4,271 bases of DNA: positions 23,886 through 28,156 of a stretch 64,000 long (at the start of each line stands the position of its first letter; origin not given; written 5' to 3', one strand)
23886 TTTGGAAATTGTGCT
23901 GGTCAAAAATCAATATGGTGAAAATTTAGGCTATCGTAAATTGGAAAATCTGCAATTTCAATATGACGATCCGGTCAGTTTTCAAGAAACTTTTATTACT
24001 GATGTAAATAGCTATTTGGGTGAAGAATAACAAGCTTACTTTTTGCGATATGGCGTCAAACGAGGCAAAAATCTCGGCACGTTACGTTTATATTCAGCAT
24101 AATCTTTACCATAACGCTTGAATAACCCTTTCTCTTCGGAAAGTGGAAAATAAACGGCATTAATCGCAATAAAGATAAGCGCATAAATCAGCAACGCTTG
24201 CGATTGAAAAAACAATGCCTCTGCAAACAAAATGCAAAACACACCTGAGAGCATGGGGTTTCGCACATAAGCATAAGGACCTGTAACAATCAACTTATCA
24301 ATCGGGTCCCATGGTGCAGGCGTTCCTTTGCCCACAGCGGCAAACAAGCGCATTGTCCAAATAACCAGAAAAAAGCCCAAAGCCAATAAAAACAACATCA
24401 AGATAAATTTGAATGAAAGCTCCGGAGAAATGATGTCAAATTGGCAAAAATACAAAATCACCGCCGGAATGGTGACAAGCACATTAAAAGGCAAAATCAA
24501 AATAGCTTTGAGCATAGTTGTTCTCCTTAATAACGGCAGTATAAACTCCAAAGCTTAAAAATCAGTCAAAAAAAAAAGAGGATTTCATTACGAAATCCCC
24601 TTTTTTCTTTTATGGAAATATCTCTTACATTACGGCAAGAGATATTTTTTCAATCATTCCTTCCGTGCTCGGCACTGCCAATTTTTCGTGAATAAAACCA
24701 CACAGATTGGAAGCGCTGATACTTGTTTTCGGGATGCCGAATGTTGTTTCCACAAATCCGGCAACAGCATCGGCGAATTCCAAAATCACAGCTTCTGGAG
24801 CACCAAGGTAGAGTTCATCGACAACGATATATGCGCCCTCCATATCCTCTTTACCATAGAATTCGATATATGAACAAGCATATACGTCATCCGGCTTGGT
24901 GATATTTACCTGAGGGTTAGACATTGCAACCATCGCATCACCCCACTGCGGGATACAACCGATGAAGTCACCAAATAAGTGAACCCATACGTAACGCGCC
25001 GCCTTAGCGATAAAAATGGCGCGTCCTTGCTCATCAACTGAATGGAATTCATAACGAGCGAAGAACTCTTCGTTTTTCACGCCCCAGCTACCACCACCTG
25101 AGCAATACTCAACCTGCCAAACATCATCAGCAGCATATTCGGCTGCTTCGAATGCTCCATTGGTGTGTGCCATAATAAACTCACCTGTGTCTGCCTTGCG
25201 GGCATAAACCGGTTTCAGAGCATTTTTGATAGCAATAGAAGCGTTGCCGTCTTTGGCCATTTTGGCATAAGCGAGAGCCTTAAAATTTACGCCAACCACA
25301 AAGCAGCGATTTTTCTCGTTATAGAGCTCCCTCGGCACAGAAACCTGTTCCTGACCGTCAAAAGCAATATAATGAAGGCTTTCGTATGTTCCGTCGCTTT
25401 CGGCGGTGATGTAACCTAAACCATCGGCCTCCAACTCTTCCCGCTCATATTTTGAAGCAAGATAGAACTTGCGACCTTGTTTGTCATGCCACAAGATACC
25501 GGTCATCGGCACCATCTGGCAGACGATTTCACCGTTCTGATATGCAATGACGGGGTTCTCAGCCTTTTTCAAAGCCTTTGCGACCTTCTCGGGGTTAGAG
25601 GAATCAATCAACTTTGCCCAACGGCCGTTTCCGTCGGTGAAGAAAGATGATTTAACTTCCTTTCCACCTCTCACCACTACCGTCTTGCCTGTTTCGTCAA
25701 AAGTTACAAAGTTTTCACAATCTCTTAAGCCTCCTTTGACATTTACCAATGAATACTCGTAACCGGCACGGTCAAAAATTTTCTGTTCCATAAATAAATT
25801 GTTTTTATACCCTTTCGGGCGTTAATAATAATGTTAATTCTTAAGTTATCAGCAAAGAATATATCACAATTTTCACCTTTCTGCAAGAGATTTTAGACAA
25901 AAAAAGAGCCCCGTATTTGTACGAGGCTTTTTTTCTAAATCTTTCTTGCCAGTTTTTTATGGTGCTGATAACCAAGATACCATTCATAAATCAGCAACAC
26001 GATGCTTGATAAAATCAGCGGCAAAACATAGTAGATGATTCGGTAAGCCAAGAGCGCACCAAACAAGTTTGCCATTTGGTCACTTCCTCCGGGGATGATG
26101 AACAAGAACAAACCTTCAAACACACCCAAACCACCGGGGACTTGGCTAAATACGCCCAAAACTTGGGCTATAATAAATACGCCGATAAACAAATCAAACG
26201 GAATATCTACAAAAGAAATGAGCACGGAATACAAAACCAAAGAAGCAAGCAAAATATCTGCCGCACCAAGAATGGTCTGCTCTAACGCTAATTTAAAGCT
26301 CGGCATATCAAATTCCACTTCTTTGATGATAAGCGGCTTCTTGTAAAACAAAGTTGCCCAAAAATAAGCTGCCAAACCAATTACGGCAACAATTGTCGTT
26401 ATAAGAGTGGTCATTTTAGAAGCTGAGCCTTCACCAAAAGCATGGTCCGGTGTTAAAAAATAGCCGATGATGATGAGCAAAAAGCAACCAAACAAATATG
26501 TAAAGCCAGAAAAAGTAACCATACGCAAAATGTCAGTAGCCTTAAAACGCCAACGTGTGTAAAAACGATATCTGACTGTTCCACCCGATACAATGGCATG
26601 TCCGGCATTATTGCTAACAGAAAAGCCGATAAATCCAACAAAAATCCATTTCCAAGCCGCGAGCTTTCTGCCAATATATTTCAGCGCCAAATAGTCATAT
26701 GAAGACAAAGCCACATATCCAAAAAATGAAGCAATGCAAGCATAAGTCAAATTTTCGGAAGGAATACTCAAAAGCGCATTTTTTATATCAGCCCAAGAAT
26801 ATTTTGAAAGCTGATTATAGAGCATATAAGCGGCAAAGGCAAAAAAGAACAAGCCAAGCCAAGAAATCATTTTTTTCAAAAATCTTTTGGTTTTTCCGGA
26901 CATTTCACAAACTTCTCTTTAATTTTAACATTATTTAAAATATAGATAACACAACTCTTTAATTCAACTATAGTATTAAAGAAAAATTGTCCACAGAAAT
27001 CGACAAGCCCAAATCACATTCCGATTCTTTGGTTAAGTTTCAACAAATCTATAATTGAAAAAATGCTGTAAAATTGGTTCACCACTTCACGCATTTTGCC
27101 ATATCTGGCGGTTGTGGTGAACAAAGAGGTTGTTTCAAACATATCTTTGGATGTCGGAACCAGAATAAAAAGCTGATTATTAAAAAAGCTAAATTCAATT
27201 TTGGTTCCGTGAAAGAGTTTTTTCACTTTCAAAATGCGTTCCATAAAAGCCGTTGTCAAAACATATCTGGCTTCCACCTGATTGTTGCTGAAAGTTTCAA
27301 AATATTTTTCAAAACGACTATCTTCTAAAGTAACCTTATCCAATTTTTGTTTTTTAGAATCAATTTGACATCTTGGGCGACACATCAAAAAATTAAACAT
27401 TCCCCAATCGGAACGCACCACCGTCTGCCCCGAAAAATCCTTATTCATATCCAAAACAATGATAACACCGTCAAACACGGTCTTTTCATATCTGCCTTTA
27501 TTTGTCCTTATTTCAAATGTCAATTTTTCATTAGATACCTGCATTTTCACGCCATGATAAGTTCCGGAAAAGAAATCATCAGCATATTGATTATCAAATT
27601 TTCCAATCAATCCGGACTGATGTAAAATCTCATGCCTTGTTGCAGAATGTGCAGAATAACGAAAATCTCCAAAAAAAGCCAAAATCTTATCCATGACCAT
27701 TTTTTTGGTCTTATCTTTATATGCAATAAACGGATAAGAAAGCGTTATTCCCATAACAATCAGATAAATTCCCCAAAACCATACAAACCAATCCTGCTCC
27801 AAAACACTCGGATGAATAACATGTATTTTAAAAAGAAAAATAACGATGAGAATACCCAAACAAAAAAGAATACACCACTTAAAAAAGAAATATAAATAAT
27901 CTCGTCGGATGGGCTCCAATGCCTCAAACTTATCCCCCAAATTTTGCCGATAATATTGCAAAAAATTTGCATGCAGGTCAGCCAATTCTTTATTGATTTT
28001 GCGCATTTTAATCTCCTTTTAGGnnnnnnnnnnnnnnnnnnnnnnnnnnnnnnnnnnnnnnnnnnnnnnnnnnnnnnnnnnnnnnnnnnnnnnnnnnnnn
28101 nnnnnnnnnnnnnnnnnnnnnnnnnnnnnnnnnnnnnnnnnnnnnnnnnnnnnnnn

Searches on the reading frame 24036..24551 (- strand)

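Call 22: search_protein_families(library=pfam, proteins=[window:24036-24551:-], max_evalue=0.01)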
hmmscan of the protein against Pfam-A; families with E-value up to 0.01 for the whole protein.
window:24036-24551:- (171 aa): 2 families
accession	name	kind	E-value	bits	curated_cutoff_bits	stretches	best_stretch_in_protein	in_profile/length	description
PF04191.18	PEMT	-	4.7e-12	46.7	25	1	49-149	3-104/105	Phospholipid methyltransferase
PF01222.22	ERG4_ERG24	-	0.00084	18.7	27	1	86-159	350-424/432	Ergosterol biosynthesis ERG4/ERG24 family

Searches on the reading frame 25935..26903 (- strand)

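Call 22: search_protein_families(library=pfam, proteins=[window:25935-26903:-], max_evalue=0.01)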
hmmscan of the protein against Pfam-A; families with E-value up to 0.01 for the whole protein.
window:25935-26903:- (322 aa): 1 family
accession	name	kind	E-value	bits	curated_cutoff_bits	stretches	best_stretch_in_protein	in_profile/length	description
PF03706.18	LPG_synthase_TM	-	1.1e-11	45.2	33.4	1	15-298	2-301/302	Lysylphosphatidylglycerol synthase TM region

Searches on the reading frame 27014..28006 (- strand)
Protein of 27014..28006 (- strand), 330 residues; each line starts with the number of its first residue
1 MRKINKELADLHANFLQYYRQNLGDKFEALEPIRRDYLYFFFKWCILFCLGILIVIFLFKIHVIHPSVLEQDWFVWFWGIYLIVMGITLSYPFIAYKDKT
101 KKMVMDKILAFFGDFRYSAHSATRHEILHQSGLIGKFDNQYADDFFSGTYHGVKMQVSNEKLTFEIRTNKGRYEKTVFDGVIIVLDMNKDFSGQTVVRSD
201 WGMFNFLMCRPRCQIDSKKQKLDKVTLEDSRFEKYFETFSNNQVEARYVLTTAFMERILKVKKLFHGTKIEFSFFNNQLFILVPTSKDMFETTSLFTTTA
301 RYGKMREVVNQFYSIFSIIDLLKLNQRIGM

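Call 75: search_protein_families(library=pfam, proteins=[window:27014-28006:-], max_evalue=0.0001)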
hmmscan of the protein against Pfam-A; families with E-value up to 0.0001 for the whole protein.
window:27014-28006:- (330 aa): 1 family
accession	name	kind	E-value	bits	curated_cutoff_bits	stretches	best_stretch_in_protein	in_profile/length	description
PF11335.13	DUF3137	-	1.1e-37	129.4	26.1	1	176-324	1-139/139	Protein of unknown function (DUF3137)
